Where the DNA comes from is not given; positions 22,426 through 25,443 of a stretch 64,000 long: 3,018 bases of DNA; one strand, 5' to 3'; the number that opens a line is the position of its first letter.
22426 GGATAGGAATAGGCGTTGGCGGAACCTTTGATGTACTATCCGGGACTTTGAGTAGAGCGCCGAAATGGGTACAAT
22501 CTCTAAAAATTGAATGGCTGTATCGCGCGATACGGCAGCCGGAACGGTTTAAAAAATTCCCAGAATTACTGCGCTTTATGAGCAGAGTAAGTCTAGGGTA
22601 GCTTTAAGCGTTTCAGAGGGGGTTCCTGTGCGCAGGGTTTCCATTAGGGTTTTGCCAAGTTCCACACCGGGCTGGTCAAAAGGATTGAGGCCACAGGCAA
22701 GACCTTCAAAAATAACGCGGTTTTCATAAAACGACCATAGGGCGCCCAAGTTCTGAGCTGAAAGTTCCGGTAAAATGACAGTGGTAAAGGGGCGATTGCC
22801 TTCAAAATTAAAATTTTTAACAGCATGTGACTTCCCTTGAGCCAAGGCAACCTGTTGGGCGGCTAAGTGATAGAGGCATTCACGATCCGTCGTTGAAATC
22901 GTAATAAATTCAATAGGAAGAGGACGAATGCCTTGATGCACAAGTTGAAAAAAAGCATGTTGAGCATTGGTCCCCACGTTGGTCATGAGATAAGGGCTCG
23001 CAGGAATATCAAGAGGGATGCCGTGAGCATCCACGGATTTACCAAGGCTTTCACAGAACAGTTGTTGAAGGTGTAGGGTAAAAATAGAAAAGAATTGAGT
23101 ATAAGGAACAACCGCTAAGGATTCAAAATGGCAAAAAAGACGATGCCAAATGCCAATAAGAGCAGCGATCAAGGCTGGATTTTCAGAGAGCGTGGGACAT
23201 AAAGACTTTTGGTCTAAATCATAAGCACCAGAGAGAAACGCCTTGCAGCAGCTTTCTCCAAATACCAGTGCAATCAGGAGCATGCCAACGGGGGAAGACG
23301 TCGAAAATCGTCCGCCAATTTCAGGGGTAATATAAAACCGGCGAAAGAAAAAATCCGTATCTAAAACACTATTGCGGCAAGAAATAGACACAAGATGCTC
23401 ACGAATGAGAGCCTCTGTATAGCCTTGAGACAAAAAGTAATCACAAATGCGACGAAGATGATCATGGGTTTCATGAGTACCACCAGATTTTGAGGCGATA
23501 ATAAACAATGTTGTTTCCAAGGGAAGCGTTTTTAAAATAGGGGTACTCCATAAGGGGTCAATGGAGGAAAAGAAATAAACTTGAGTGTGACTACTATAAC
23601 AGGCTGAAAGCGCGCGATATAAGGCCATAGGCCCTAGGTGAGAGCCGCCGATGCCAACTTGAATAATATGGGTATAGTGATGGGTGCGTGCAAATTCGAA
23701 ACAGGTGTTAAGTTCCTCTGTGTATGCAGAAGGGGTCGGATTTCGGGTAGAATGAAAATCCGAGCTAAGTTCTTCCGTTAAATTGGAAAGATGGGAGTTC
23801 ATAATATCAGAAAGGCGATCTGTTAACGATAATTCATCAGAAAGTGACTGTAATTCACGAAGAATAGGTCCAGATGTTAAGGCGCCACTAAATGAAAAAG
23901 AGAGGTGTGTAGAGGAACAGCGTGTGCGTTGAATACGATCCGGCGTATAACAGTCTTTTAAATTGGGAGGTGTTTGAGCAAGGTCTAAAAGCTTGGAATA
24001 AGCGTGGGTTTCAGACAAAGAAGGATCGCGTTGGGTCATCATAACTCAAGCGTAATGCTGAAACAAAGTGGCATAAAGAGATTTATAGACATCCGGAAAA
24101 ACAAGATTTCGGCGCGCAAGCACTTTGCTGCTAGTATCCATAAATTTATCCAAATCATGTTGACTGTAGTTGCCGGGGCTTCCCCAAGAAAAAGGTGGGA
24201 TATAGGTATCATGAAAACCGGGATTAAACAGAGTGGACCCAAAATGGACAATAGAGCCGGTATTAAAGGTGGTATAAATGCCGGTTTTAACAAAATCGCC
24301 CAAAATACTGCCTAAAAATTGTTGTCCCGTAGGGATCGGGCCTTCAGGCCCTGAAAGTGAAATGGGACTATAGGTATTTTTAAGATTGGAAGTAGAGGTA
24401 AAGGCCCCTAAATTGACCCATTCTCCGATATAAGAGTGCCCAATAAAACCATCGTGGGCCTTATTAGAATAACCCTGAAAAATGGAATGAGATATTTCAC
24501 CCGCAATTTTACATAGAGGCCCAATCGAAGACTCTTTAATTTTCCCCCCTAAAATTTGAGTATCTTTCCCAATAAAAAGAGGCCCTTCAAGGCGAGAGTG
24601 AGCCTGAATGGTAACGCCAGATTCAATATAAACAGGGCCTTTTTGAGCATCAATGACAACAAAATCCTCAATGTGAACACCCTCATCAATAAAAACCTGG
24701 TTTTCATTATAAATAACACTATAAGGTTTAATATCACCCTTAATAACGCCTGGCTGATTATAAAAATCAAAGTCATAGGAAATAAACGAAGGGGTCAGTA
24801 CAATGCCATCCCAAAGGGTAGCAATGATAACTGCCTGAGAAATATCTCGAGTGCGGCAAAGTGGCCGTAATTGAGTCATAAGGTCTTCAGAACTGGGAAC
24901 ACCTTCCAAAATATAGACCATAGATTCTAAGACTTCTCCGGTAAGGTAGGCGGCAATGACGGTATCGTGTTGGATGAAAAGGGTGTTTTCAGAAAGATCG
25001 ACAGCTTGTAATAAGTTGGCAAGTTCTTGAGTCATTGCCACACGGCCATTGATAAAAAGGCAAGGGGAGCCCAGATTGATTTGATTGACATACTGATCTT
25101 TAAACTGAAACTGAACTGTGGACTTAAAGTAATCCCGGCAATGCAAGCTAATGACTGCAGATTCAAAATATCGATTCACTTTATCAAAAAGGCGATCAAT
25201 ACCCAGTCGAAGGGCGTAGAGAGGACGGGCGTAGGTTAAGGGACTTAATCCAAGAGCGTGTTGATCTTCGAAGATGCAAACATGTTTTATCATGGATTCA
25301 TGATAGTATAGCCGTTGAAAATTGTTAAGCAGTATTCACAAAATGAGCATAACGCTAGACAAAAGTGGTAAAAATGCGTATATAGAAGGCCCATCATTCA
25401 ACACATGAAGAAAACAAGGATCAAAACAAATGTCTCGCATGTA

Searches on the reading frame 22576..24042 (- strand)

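Call 10: search_protein_families(library=ncbifam, proteins=[window:22576-24042:-], max_evalue=0.00001)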
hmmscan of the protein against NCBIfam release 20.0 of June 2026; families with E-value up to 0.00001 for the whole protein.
window:22576-24042:- (488 aa): 7 families
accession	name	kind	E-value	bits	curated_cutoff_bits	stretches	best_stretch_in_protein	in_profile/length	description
NF010695.0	PRK14095.1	equivalog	2.3e-111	373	703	1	118-469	146-508/536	glucose-6-phosphate isomerase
NF001211.0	PRK00179.1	equivalog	2.5e-87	293.6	492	1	121-473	144-518/544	glucose-6-phosphate isomerase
NF010696.0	PRK14096.1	equivalog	2.3e-49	168.3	671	1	117-465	108-456/528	glucose-6-phosphate isomerase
NF003016.0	PRK03868.1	equivalog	4.1e-40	137.9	487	1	108-469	42-405/410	glucose-6-phosphate isomerase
NF010697.0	PRK14097.1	equivalog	8.7e-30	103.6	443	1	110-472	61-433/448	glucose-6-phosphate isomerase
NF040629.1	PGI_Meth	equivalog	4.6e-23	82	350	1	81-464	25-392/396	glucose-6-phosphate isomerase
NF007080.0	PRK09533.1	equivalog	4.4e-20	71.2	712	1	110-337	443-668/949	bifunctional transaldolase/phosoglucose isomerase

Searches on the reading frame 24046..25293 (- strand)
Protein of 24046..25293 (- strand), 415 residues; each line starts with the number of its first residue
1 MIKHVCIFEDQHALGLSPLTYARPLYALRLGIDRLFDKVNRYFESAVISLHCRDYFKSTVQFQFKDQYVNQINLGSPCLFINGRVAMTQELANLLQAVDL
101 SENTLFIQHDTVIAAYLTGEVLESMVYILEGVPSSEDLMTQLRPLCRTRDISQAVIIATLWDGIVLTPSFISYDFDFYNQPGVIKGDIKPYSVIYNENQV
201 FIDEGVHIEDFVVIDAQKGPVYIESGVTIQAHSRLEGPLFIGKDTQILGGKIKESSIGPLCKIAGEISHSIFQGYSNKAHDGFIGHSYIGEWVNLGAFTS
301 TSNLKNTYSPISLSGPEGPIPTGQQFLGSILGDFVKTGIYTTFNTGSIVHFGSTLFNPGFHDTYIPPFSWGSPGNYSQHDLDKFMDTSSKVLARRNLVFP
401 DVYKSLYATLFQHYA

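Call 10: search_protein_families(library=ncbifam, proteins=[window:24046-25293:-], max_evalue=0.00001)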
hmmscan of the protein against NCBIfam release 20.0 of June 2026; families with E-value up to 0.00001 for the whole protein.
window:24046-25293:- (415 aa): 3 families
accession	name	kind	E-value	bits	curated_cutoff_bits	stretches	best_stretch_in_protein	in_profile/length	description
TIGR03991.1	alt_bact_glmU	hypoth_equivalog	3.6e-105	352.5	225.3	1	4-411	2-394/394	UDP-N-acetylglucosamine diphosphorylase/glucosamine-1-phosphate N-acetyltransferase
TIGR03992.1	Arch_glmU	subfamily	3.4e-20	72.3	292.1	1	209-353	240-385/393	bifunctional sugar-1-phosphate nucleotidylyltransferase/acetyltransferase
NF041173.1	Sug_nt_acttase_Thmprot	equivalog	7.7e-15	54.7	600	1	207-345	238-377/405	bifunctional sugar-1-phosphate nucleotidylyltransferase/acetyltransferase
